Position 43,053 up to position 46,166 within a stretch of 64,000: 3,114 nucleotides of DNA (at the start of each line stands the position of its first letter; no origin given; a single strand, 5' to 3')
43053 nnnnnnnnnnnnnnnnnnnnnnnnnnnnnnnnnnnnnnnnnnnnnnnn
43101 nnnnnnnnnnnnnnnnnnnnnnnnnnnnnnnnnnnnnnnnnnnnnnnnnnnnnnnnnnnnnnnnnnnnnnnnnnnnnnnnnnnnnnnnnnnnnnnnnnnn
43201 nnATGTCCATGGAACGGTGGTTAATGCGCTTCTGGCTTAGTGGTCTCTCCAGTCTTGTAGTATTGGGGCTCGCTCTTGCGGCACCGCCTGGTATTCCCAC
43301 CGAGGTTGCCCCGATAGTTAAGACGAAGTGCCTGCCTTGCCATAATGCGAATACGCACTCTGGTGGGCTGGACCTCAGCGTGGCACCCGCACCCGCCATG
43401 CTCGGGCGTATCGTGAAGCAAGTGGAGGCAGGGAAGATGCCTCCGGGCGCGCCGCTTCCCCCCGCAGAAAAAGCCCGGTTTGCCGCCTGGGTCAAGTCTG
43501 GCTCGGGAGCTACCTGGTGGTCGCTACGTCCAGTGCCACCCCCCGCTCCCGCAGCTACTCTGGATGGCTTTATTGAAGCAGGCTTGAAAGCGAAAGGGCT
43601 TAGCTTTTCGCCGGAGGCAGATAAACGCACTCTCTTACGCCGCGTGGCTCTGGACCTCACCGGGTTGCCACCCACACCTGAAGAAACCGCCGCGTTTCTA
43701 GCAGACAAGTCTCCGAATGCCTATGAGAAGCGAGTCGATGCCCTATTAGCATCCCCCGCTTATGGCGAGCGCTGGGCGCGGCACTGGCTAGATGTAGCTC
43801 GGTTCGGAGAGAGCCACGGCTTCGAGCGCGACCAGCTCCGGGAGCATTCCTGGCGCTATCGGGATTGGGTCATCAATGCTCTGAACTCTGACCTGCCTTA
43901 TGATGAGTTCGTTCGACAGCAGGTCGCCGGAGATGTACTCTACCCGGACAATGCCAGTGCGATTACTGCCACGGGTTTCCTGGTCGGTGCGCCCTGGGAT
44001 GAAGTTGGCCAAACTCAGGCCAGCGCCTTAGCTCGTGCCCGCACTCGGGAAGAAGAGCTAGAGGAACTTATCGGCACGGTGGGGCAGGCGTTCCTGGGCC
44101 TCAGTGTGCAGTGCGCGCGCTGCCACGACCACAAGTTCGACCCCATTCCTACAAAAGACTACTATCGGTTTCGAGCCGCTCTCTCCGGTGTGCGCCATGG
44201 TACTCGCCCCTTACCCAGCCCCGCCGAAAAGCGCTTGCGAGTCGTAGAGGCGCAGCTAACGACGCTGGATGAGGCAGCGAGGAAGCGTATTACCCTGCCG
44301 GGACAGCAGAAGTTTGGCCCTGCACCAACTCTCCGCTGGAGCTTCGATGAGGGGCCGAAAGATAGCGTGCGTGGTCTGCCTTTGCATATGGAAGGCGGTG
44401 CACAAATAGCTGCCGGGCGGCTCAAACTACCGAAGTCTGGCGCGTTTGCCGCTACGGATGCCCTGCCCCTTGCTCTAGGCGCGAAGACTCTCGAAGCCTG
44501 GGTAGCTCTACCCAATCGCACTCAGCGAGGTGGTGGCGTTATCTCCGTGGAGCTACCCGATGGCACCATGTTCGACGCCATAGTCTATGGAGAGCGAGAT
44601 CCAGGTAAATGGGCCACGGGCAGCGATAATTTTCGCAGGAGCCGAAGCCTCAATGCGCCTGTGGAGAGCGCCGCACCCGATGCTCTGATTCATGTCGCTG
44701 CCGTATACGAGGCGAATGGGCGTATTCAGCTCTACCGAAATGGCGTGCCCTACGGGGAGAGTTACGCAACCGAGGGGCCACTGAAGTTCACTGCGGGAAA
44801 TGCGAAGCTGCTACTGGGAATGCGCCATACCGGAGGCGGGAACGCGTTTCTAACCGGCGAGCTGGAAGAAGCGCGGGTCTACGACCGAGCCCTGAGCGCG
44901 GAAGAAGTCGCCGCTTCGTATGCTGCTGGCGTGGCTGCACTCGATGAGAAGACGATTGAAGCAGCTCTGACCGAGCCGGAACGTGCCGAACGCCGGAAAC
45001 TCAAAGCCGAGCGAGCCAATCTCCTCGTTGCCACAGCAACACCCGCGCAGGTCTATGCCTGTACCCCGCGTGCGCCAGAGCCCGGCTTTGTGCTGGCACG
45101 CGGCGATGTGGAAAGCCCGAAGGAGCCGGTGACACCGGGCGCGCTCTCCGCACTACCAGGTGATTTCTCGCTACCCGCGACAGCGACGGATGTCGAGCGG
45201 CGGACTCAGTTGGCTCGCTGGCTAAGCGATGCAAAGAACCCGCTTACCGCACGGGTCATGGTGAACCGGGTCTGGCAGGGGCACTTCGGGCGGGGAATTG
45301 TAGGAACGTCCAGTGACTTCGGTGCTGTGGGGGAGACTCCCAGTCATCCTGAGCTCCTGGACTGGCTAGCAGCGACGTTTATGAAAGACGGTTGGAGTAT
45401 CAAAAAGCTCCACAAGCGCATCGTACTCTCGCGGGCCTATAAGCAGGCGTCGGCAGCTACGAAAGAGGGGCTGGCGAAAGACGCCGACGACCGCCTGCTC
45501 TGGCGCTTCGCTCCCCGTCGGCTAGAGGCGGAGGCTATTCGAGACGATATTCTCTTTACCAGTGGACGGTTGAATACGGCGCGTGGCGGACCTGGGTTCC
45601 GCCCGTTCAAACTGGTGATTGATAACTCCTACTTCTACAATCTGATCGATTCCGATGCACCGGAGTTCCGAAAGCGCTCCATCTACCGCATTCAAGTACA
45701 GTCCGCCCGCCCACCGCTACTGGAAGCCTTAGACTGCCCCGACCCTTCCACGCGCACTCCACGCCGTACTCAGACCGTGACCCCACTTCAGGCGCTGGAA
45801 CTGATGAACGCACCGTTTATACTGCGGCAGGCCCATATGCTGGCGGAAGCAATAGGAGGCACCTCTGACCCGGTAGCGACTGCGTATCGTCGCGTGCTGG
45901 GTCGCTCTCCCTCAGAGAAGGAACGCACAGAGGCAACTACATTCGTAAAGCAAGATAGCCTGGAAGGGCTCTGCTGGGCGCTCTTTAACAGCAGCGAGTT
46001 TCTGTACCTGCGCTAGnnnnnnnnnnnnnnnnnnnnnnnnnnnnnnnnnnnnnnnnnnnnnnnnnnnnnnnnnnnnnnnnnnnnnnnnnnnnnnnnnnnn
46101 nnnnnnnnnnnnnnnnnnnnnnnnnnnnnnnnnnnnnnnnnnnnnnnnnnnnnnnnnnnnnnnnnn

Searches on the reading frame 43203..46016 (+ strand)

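Call 49: search_protein_families(library=pfam, proteins=[window:43203-46016:+], max_evalue=0.001)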
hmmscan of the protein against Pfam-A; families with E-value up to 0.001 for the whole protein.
window:43203-46016:+ (937 aa): 4 families
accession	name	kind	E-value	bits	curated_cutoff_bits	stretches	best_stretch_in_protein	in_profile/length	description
PF07587.16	PSD1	-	2e-89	299.6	28.5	1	666-914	1-243/244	Protein of unknown function (DUF1553)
PF07583.16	PSCyt2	-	1.7e-83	280.1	29.8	1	120-331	2-208/209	Protein of unknown function (DUF1549)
PF13385.13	Laminin_G_3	-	4.9e-18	66.2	27.6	1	417-570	8-151/151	Concanavalin A-like lectin/glucanases superfamily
PF13442.11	Cytochrome_CBB3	-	9.3e-05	23.1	27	0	36-97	7-68/68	Cytochrome C oxidase, cbb3-type, subunit III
